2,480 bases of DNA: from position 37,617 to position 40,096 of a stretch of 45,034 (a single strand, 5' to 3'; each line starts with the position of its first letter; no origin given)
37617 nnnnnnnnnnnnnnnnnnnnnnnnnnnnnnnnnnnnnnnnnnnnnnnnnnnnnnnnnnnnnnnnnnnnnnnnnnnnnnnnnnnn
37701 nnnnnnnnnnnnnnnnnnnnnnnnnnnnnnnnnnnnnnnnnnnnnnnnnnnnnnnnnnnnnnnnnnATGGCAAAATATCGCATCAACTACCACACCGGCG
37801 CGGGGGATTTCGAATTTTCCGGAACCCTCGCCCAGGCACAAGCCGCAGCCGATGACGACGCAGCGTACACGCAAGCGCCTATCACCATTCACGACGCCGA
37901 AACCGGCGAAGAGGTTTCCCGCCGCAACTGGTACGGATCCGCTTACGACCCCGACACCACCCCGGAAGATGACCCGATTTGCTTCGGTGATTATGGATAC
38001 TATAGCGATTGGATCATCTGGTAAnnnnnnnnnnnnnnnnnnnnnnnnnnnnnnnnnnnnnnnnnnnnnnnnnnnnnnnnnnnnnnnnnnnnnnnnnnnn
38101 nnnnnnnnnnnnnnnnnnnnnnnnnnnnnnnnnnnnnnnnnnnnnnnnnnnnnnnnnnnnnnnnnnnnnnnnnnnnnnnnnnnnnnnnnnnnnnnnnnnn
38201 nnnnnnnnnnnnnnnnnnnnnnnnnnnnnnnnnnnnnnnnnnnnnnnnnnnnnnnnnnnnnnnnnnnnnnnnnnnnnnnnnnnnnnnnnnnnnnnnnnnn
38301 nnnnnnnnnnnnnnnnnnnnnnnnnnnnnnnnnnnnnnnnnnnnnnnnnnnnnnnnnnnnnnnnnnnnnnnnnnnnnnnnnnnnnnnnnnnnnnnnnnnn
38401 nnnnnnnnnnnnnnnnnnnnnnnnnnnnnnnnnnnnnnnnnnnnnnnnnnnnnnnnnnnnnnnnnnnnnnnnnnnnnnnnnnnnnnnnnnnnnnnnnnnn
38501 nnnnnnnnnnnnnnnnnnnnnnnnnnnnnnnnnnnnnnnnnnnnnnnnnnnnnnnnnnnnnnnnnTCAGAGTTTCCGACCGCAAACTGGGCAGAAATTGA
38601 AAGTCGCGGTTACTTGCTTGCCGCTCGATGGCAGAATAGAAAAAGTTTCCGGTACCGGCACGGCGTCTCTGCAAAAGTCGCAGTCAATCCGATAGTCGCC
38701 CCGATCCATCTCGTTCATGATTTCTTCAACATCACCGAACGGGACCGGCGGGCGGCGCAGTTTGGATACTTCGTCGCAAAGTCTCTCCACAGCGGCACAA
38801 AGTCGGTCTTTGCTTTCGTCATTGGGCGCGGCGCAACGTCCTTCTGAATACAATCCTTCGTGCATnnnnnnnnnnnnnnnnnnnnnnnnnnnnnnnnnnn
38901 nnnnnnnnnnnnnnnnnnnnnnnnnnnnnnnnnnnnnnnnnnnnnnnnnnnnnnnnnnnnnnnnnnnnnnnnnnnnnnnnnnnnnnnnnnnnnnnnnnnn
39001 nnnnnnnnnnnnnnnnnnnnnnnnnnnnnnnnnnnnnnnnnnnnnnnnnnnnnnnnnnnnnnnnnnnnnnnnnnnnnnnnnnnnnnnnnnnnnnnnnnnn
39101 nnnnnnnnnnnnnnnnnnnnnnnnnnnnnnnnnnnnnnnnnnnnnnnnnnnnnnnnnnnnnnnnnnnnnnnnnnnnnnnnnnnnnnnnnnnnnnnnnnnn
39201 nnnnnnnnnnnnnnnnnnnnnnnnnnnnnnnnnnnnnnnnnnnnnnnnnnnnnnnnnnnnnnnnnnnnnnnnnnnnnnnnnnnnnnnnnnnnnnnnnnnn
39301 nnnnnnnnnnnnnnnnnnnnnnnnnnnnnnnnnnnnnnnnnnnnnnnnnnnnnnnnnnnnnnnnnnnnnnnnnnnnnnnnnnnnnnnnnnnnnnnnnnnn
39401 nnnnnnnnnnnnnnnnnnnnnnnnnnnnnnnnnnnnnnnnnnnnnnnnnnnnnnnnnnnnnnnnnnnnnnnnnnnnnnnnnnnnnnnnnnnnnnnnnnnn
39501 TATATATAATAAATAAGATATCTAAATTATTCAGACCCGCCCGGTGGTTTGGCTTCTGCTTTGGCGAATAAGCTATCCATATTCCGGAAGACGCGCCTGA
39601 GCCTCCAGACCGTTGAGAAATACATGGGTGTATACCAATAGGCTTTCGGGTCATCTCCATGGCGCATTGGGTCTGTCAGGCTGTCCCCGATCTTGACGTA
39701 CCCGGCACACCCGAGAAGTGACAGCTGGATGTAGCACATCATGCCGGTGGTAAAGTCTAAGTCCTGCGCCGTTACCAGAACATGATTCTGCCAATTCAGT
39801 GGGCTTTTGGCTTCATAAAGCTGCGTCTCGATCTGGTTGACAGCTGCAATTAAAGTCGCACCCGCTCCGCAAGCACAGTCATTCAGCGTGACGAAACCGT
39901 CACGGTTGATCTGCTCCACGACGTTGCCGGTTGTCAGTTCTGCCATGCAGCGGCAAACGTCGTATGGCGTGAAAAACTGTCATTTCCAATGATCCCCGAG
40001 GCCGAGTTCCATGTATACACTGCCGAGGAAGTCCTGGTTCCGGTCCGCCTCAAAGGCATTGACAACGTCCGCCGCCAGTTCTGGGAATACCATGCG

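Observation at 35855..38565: Reverse-oriented promoter-to-terminator cassette wedged between terS and terL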

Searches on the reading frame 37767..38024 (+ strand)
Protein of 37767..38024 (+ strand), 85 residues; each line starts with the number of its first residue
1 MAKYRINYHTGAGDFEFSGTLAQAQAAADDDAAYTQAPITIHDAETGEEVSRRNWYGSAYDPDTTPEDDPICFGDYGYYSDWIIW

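Call 9: search_protein_families(library=pfam, max_evalue=0.1, proteins=[window:37767-38024:+])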
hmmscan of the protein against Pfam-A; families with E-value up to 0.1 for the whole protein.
window:37767-38024:+ (85 aa): 0 families

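Call 10: search_protein_families(library=phrogs, max_evalue=0.1, proteins=[window:37767-38024:+])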
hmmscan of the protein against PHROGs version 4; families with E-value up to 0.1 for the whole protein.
window:37767-38024:+ (85 aa): 0 families

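Call 20: find_homologous_proteins(query=window:37767-38024:+, max_evalue=0.01)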
Query window:37767-38024:+ (85 aa): 5 proteins with E <= 0.01 among 6 candidates.
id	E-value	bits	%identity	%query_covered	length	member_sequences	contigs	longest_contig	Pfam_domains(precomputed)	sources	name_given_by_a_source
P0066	2.9e-51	189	99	100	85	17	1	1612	-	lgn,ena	-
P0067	1.1e-47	178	94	100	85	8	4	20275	-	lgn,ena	-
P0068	2.2e-47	177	96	100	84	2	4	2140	-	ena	-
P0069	3.1e-24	103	88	66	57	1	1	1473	-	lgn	-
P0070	4.3e-17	80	51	96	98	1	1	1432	-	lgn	-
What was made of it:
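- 37767..38024 (+): orfE, 85 aa, acidic (pI 4.05). Optional cargo. Only 5 homologue clusters (call 20).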

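Call 31: search_protein_families(library=padloc, max_evalue=0.1, proteins=[window:37767-38024:+])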
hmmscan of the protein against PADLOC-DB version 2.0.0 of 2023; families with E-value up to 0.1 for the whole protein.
window:37767-38024:+ (85 aa): 0 families

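Call 58: predict_structure(alignment_id=A5)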
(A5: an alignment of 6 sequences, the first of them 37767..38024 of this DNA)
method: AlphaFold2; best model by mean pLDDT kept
length: 85 residues; sequences in the alignment: 6
mean_pLDDT: 77.3   pTM: 0.67
mean pLDDT of the five models: 77.3, 76.6, 76.4, 74.6, 74.3
residues with pLDDT >= 90: 27; 70-90: 33; 50-70: 23; < 50: 2
segments of 3 or more residues with pLDDT < 50: none
pLDDT, mean of each block of 10 residues (from residue 1): 88 87 88 75 93 73 54 57 84
secondary structure, 60 per line:
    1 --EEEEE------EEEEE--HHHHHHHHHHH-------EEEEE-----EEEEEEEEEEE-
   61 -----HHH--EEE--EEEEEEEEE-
elements in order: E3-7 E14-18 H21-31 E39-43 E49-59 E71-73 E76-84
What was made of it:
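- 37767..38024 (+): The model has pLDDT 77 and is beta-rich (call 58).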

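Call 61: fold_search(model_id=the predicted structure, library=pdb)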
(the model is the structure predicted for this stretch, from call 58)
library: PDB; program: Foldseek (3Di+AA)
matches with E <= 10: 223; with E <= 0.001: 0
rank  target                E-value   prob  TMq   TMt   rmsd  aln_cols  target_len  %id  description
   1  6yug_A                4.3e-01  0.30  0.31  0.19  10.0        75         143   13  Crystal structure of C. parvum GNA1 in complex with acetyl-CoA and glucose 6P. (released 2020-09-30)
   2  7lny_A                6.3e-01  0.15  0.29  0.19  11.1       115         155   14  Apo structure of the Histone chaperone ASF1A residues 1-155 (released 2022-02-16)
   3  5c3i_Q                6.3e-01  0.12  0.26  0.17  12.3       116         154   12  Crystal structure of the quaternary complex of histone H3-H4 heterodimer with chaperone ASF1 and the replicative helic (released 2015-07-29)
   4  7lo0_D                8.4e-01  0.14  0.30  0.19  11.1       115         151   14  Structure of human ASF1a in complex with a TLK2 peptide (released 2022-02-16)
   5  5hy3_B                8.9e-01  0.60  0.39  0.53   3.4        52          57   12  Crystal structure of Escherichia coli toxin LsoA in complex with T4 phage antitoxin Dmd (released 2016-06-22)
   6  5uea_D                8.9e-01  0.11  0.27  0.20  12.0       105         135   13  Structure of antigen-Fab complex with Histone chaperone ASF1 (released 2018-01-10)
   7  5c3i_U                1.0e+00  0.08  0.25  0.16  12.5       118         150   11  Crystal structure of the quaternary complex of histone H3-H4 heterodimer with chaperone ASF1 and the replicative helic (released 2015-07-29)
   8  7byy_C                1.0e+00  0.05  0.15  0.11  10.1        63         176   10  Crystal structure of bacterial toxin (released 2020-06-03)
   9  6az2_B                1.1e+00  0.10  0.28  0.19  11.7       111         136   11  Crystal structure of Asf1-Fab 12E complex (released 2018-01-10)
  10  9gts_1a               1.2e+00  0.04  0.19  0.12  20.0       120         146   11  Cryo-EM structure of a contractile injection system in Streptomyces coelicolor, the cap portion in extended state. (released 2025-06-18)
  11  7unk_D                1.2e+00  0.08  0.26  0.18  10.0       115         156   10  Structure of Importin-4 bound to the H3-H4-ASF1 histone-histone chaperone complex (released 2022-09-21)
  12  5zba_B                1.3e+00  0.07  0.24  0.17  11.2       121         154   10  Crystal structure of Rtt109-Asf1-H3-H4-CoA complex (released 2018-07-25)
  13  3h25_A                1.4e+00  0.14  0.33  0.18   8.8        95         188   13  Crystal structure of the catalytic domain of primase Repb' in complex with initiator DNA (released 2009-04-28)
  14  7vcq_D                1.4e+00  0.09  0.25  0.19  10.6       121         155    9  structure of viral protein BKRF4 in complex with H3.3-H4-ASF1 (released 2022-08-03)
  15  6f0f_A                1.4e+00  0.08  0.25  0.16  12.1       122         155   11  Crystal structure ASF1-ip2_s (released 2019-06-12)
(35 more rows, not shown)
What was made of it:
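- Tried and rejected: T4 Dmd was the highest-probability match, but at E 0.89 (call 61).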

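Call 104: search_protein_families(library=ncbifam, max_evalue=0.01, proteins=[window:37767-38024:+])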
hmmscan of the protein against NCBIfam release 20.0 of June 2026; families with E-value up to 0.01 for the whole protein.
window:37767-38024:+ (85 aa): 0 families

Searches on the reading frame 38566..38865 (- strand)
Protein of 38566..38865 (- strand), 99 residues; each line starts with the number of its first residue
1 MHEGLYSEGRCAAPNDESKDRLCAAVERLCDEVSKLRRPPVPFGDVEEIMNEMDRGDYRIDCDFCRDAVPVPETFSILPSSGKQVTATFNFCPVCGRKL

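Call 9: search_protein_families(library=pfam, max_evalue=0.1, proteins=[window:38566-38865:-])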
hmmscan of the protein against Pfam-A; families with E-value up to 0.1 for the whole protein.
window:38566-38865:- (99 aa): 3 families
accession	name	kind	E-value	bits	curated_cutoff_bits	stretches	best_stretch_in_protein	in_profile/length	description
PF13240.11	Zn_Ribbon_1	-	0.0017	18.5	25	1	82-99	6-23/23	zinc-ribbon domain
PF05876.18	GpA_ATPase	-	0.036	14.1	25.6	1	44-97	179-231/247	Phage terminase large subunit gpA, ATPase domain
PF17032.10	Zn_ribbon_15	-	0.065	14.5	28.9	1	53-96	31-73/73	zinc-ribbon family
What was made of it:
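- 38566..38865 (-): 99-aa zinc-ribbon ORF co-oriented with terS, overlapping its stop by 1 nt. PF13240 at 0.0017, below the curated cut-off (call 9).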

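Call 10: search_protein_families(library=phrogs, max_evalue=0.1, proteins=[window:38566-38865:-])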
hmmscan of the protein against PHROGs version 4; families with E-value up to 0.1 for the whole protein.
window:38566-38865:- (99 aa): 3 families
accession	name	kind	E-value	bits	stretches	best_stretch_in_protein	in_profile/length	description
phrog_1494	-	unknown function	0.0083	16.4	1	81-99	191-209/226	-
phrog_33828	-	unknown function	0.028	15.4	1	85-99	37-51/58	-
phrog_2834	-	unknown function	0.05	14.5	0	58-98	14-58/78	-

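Call 31: search_protein_families(library=padloc, max_evalue=0.1, proteins=[window:38566-38865:-])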
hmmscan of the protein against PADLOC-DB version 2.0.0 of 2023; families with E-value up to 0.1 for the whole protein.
window:38566-38865:- (99 aa): 0 families

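Call 104: search_protein_families(library=ncbifam, max_evalue=0.01, proteins=[window:38566-38865:-])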
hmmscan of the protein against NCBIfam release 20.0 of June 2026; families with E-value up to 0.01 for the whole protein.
window:38566-38865:- (99 aa): 0 families

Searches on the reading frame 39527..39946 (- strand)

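Call 9: search_protein_families(library=pfam, max_evalue=0.1, proteins=[window:39527-39946:-])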
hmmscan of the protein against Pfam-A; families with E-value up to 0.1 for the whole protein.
window:39527-39946:- (139 aa): 1 family
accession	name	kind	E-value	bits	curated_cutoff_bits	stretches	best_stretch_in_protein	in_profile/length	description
PF02384.22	N6_Mtase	-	0.0023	17.7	20.4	1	20-118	49-143/311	N-6 DNA Methylase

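Call 10: search_protein_families(library=phrogs, max_evalue=0.1, proteins=[window:39527-39946:-])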
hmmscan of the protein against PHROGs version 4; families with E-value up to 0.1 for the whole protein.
window:39527-39946:- (139 aa): 2 families
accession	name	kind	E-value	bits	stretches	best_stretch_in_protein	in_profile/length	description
phrog_5696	-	unknown function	8.1e-41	141.1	1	1-131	129-248/250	-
phrog_23459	-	unknown function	3.3e-10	39.8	1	15-115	550-637/649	-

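Call 31: search_protein_families(library=padloc, max_evalue=0.1, proteins=[window:39527-39946:-])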
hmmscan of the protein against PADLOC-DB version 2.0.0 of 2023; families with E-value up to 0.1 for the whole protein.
window:39527-39946:- (139 aa): 3 families
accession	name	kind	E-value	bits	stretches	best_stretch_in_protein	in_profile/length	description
PDLC03021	MTase_I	-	0.023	11.5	1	10-96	177-267/491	Type I methyltransferase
PDLC03026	MTase_I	-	0.055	10.6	1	10-93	156-247/487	Type I methyltransferase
PDLC03602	REase_MTase_IIG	-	0.068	9.8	1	12-42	342-370/637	Type IIG restriction enzyme-methyltransferase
